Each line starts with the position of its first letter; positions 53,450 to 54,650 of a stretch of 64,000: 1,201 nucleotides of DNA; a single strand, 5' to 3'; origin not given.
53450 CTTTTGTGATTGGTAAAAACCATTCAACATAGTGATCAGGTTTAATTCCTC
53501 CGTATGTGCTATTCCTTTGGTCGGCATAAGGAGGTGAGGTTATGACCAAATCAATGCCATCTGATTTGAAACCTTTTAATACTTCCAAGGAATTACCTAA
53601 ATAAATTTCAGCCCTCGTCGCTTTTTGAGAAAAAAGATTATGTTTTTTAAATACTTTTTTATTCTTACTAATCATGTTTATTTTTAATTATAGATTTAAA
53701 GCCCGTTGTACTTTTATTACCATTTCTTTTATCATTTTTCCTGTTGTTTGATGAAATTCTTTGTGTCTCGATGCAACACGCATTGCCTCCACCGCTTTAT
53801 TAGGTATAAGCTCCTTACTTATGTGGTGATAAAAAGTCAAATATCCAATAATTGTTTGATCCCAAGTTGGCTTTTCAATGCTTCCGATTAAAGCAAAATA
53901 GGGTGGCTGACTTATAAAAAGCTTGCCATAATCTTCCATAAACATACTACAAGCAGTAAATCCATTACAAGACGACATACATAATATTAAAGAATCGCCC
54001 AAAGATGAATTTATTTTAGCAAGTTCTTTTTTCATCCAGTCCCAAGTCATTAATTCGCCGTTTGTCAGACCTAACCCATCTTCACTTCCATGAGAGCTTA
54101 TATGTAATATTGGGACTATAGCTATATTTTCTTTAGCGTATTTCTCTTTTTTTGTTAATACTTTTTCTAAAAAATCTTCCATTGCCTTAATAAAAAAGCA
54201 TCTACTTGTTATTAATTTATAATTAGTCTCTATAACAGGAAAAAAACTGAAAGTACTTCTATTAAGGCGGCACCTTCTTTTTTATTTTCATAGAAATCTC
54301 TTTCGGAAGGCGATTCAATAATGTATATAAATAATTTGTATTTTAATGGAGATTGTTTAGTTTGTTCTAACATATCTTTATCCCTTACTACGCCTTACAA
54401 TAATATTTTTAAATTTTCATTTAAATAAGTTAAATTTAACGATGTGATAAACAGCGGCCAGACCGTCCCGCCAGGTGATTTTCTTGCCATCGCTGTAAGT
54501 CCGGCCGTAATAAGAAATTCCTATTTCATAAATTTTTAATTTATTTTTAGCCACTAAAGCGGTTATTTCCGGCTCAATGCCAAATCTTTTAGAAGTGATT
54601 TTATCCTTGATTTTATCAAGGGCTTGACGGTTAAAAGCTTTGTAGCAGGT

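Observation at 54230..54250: The protease-like gene is split exactly at a canonical -1 slippery heptamer (U_UUU_UUC) within a T7/A7 homopolymer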

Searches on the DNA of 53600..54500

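Call 53: search_rna_families(source=window, start=53600, end=54500, threshold=evalue, max_evalue=1)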
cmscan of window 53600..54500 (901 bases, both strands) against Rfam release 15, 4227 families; matches with E-value up to 1: 0.
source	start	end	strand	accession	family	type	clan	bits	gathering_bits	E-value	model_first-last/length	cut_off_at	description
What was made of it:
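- On Programmed -1 ribosomal frameshift signal: No Rfam match (call 53).
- There is no Rfam match (call 53).
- Tried and rejected: Rfam, including frameshift elements, gave nothing at E up to 1 (call 53).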

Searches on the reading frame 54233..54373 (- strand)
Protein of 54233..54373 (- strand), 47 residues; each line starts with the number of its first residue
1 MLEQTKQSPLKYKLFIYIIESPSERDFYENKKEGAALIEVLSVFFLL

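Call 42: list_cluster_members(proteins=[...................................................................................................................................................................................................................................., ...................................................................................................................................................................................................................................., window:54233-54373:-, P0002])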
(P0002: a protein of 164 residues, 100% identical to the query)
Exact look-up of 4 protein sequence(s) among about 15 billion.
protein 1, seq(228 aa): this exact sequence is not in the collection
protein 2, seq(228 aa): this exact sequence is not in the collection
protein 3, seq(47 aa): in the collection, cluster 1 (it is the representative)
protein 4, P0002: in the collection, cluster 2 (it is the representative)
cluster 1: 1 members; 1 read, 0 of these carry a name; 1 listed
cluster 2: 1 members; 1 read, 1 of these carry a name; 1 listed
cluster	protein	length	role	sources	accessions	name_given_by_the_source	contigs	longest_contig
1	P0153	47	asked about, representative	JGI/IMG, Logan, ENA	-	-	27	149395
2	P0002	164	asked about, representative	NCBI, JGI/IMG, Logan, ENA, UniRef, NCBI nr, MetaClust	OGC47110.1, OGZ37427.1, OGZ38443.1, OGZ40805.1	MAG: hypothetical protein A3A94_03645 [Candidatus Portnoybacteria bacterium ... | CHAT domain-containing protein n=4 Tax=Bacteria candidate phyla TaxID=1783234 ... | MAG: hypothetical protein A2713_01980 [candidate division WWE3 bacterium ...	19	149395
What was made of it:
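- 54230..54373 (-): ORF1, 47 codons plus TAG. It is the N-terminal fragment: strand beta1 (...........) and helix alpha1. The last two codons (LL) are out-of-frame read-through. It was called as a 47-aa gene on 27 contigs (call 42).
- On Phase-variable homopolymer (contingency locus): The 47-aa ORF is on 27 contigs, and no intact allele exists among 15 billion proteins (call 42).
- Closest known: Ordinary frameshifted pseudogenes of accessory or defence-island genes in bacteria. Different: It is fixed in all sampled assemblies (call 42).
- Neither possible intact 228-aa allele exists among 15 billion proteins (call 42). No intact version is found among 15 billion proteins (call 42).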
